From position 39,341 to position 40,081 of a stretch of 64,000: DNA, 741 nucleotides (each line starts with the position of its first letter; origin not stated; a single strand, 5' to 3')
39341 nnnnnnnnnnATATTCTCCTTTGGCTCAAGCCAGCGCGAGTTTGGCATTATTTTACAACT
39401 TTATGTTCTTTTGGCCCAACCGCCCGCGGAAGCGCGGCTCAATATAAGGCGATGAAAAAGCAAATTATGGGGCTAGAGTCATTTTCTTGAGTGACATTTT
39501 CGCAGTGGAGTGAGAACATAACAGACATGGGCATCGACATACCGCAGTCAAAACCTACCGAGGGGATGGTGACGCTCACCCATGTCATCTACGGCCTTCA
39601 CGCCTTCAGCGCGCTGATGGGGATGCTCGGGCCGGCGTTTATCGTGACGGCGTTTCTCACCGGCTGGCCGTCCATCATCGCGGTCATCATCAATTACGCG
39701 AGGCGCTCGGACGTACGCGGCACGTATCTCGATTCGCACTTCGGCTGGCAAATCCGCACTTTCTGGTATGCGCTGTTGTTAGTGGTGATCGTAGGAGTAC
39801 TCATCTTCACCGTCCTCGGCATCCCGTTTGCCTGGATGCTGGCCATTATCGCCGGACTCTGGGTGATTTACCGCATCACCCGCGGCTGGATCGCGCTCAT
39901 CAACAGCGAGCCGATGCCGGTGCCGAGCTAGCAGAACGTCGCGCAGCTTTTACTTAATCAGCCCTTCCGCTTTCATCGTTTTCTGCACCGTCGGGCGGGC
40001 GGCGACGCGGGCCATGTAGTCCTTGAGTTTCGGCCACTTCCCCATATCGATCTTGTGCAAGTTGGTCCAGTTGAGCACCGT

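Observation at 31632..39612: Five truncated copies of the promoter/5' end of a membrane-protein gene partition an array of TA cassettes, with no recombinase in sight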

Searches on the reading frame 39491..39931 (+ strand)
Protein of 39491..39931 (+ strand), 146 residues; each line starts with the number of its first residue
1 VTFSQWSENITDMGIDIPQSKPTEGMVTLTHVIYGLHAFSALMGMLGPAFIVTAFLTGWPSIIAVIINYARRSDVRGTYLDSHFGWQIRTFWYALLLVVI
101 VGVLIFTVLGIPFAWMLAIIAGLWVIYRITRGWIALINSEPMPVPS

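Call 5: search_protein_families(library=pfam, proteins=[window:39491-39931:+], max_evalue=0.01)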
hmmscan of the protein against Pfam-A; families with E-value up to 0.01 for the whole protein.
window:39491-39931:+ (146 aa): 0 families

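Call 10: find_homologous_proteins(query=window:39527-39928:+)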
Query window:39527-39928:+ (134 aa): 7992 proteins with E <= 0.001 among 8000 candidates; the best 120 are listed.
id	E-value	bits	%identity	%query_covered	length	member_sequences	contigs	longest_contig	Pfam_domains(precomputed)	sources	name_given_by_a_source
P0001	1.5e-81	289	100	100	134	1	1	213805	-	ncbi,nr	ncbi:MAG TPA: hypothetical protein VHE58_07590 [Burkholderiales bacterium]|nr:hypothetical protein [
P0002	3.1e-73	262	91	99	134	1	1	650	-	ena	-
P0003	3.4e-73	262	92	96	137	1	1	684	-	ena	-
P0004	9.3e-73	261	91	96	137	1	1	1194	-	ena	-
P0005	2.3e-72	259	89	99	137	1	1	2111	-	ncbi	-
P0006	6.6e-72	258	91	95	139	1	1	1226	-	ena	-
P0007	1.1e-71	257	87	99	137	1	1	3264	-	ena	-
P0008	1.7e-71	257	87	99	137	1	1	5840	-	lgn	-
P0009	1.9e-71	256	90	98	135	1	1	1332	-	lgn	-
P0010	2.0e-71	256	86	99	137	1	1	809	-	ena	-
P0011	2.1e-71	256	86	99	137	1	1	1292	-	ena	-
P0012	2.3e-71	256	89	100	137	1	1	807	-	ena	-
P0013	2.5e-71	256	86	99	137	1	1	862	-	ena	-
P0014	4.6e-71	255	87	99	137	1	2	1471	-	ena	-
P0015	6.0e-71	255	89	99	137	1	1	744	-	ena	-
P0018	6.8e-71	255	91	96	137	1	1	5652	-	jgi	jgi:uncharacterized membrane protein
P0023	3.8e-70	252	90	96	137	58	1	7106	-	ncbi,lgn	ncbi:MAG TPA: hypothetical protein VIW72_02040 [Burkholderiales bacterium]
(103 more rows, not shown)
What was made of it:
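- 39421..39931 (+): Resident upstream region and the intact DUF4870 gene (39527-39931), the right flanking core gene. Relatives are named DUF4870 family (call 10).
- The source is a short-read MAG (call 10).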

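Call 11: search_protein_families(library=ncbifam, proteins=[window:39527-39928:+], max_evalue=0.01)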
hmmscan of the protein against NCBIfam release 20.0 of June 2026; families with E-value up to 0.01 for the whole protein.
window:39527-39928:+ (134 aa): 0 families

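Call 12: find_related_loci(query=window:39527-39928:+, collection=genome_contigs, flank=10000)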
Query window:39527-39928:+ (134 aa) in genome_contigs; peptide patterns used: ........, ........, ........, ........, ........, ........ (x = any residue, [..] = any of these).
600 stretches matched a pattern (row limit reached: there are more); 534 encode a relative of the query (tblastn E <= 1e-3); the best 80 are kept; 80 distinct loci.
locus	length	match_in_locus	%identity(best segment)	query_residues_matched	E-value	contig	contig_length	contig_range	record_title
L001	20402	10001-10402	87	1-134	7e-75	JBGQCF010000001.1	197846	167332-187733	MAG: Gammaproteobacteria bacterium isolate OBJ2_061818_110_47 k141_1088117_length_197846_cov_44.1999, whole genome shotg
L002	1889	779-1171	84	1-131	5e-69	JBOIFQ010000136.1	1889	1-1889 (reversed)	MAG: Burkholderiales bacterium isolate H1-B1_metabat2.bin.84 k127_2231512, whole genome shotgun sequence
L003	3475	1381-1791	69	1-134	1e-61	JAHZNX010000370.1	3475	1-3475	MAG: Betaproteobacteria bacterium isolate CR_Sed_300A_bin.43 scaffold_12139, whole genome shotgun sequence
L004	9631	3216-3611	73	3-134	2e-61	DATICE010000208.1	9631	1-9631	MAG TPA_asm: Burkholderiales bacterium isolate SMAG_U16308 k141_688783, whole genome shotgun sequence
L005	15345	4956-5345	73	5-134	8e-61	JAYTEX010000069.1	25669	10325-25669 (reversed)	MAG: Pseudomonadota bacterium isolate GFS_2113 GFS_2113_68, whole genome shotgun sequence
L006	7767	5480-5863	72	6-133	4e-60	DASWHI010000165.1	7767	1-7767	MAG TPA_asm: Burkholderiales bacterium isolate SMAG_U2838 k141_2693175, whole genome shotgun sequence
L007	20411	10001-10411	69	2-134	3e-59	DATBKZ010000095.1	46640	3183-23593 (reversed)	MAG TPA_asm: Burkholderiales bacterium isolate SMAG_U3959 k141_1902130, whole genome shotgun sequence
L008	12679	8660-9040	71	8-134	1e-58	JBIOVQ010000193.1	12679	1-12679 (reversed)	MAG: Burkholderiales bacterium isolate MAG104 k127_3102516, whole genome shotgun sequence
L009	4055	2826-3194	76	10-132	4e-58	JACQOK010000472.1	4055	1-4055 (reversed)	MAG: Betaproteobacteria bacterium isolate NC_groundwater_1279_Ag_S-0.2um_63_76 S_p2_S4_coassembly_k141_3953683, whole ge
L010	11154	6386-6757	69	8-131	3e-55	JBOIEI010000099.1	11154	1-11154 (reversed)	MAG: Burkholderiales bacterium isolate SC-S_metawrap_bin.91 k127_6380818, whole genome shotgun sequence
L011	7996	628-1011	66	3-130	5e-55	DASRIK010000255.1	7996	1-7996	MAG TPA_asm: Burkholderiales bacterium isolate SMAG_U10108 k141_1904883, whole genome shotgun sequence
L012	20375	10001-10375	70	10-134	2e-54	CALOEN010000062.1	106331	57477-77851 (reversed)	MAG: uncultured beta proteobacterium isolate LOGT_bin.0139 genome assembly, contig: contig_78013, whole genome shotgun s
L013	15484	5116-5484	68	10-132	3e-54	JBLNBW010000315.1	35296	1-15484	MAG: Rhodospirillaceae bacterium isolate MAG141 PRJNA950955_bin47_renamed_314, whole genome shotgun sequence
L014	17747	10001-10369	72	10-132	2e-54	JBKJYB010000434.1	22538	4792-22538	MAG: Nitrosospira sp. isolate swi_bin.196 k127_10980461, whole genome shotgun sequence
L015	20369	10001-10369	67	10-132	4e-54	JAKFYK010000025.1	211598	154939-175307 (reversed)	MAG: Betaproteobacteria bacterium isolate ND5_Bin_58 ND5_0000032, whole genome shotgun sequence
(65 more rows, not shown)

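Call 17: find_encoding_contigs(protein=P0023, flank=10000, max_places=6)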
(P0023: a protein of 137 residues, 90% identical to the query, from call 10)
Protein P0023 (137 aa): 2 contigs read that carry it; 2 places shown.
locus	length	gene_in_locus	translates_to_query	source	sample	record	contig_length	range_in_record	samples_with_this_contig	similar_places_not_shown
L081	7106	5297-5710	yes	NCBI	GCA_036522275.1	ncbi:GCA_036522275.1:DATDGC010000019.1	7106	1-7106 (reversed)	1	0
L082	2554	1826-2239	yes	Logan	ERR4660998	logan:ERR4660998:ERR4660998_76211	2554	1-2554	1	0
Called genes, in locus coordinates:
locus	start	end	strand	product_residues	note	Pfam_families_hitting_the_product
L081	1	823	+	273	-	PF04413:Glycos_transf_N, PF00534:Glycos_transf_1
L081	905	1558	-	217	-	PF01135:PCMT, PF00398:RrnaAD, PF13489:Methyltransf_23, PF13847:Methyltransf_31, PF08241:Methyltransf_11 (weak), PF08242:Methyltransf_12 (weak), PF13649:Methyltransf_25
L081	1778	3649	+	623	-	PF13667:ThiC-associated, PF01964:ThiC_Rad_SAM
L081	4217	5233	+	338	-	-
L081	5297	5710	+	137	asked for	-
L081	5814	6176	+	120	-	-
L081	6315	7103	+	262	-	PF11219:DUF3014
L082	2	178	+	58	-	?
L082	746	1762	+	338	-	-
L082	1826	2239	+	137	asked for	-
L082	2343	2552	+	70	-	?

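Call 18: find_encoding_contigs(protein=P0018, flank=10000, max_places=4)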
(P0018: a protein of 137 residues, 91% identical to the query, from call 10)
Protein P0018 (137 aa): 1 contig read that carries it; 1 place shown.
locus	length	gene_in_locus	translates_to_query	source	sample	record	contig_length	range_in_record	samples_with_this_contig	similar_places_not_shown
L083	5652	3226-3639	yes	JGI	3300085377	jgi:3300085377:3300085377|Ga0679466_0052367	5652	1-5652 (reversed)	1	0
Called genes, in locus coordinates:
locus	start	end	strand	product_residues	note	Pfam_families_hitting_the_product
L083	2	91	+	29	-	?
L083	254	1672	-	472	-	PF06609:TRI12, PF07690:MFS_1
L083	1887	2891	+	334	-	-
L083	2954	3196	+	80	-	PF04014:MazE_antitoxin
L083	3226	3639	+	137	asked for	-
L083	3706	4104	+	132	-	-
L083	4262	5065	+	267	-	PF11219:DUF3014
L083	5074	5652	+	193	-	?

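Call 19: find_encoding_contigs(protein=P0008, flank=10000, max_places=4)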
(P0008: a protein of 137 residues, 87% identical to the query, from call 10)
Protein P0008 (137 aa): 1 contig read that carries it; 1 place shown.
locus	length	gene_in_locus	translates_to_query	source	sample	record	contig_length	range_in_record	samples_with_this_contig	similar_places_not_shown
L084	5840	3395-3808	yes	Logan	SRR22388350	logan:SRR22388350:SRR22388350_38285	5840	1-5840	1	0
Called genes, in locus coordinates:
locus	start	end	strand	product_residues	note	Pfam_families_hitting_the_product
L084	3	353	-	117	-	?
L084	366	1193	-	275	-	PF00528:BPD_transp_1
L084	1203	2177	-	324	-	PF13379:NMT1_2, PF09084:NMT1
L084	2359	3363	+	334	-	-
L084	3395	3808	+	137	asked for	-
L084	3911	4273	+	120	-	-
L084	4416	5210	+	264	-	PF11219:DUF3014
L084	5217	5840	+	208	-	?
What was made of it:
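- On Tandem site-specific integrative elements (SXT-like 5'-end integration; ICE/CIME accretion): None appears in L081-L084 (calls 17-19).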

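Call 33: find_encoding_contigs(protein=P0001, flank=10000, max_places=10)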
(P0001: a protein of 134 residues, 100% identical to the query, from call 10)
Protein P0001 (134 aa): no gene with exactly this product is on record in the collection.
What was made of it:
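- Tried and rejected: P0001 itself was not on record (call 33).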

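Call 61: search_protein_families(library=padloc, proteins=[window:39527-39931:+], max_evalue=0.001)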
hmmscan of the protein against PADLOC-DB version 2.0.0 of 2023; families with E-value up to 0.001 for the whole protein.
window:39527-39931:+ (134 aa): 0 families

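Call 81: search_protein_families(library=pfam, alignment_id=A6, max_evalue=0.00001)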
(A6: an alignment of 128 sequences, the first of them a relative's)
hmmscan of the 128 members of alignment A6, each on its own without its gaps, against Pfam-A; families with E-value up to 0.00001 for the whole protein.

A. member 1, L038:3556-4965:- (469 aa): 1 family
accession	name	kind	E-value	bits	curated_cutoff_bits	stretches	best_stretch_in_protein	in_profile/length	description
PF03109.22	ABC1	-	1.3e-72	244.3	22.9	1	125-370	2-242/244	ABC1 atypical kinase-like domain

B. families by the number of members that match (of 128 scanned): 73 families (the first 25 are shown)
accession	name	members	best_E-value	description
PF00266.25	Aminotran_5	15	2.1e-73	Aminotransferase class-V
PF02310.24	B12-binding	12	1.6e-17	B12 binding domain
PF04055.27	Radical_SAM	12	2.3e-16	Radical SAM superfamily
PF13311.11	DUF4080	12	2.9e-15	Protein of unknown function (DUF4080)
PF04333.18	MlaA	10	2.2e-65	MlaA lipoprotein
PF01070.24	FMN_dh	6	1.1e-124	FMN-dependent dehydrogenase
PF03401.19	TctC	6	8.3e-59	Tripartite tricarboxylate transporter family receptor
PF22607.2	FAD_binding-like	6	1.6e-30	FAD binding domain-like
PF01494.25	FAD_binding_3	6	2e-19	FAD binding domain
PF07690.21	MFS_1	4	5.2e-53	Major Facilitator Superfamily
PF06609.19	TRI12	4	6.6e-09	Fungal trichothecene efflux pump (TRI12)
PF01212.27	Beta_elim_lyase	4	4.1e-07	Beta-eliminating lyase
PF04199.19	Cyclase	3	3e-12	Putative cyclase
PF01977.22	UbiD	2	2.1e-79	3-octaprenyl-4-hydroxybenzoate carboxy-lyase Rift-related domain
PF20696.2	UbiD_C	2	5.8e-48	3-octaprenyl-4-hydroxybenzoate carboxy-lyase C-terminal domain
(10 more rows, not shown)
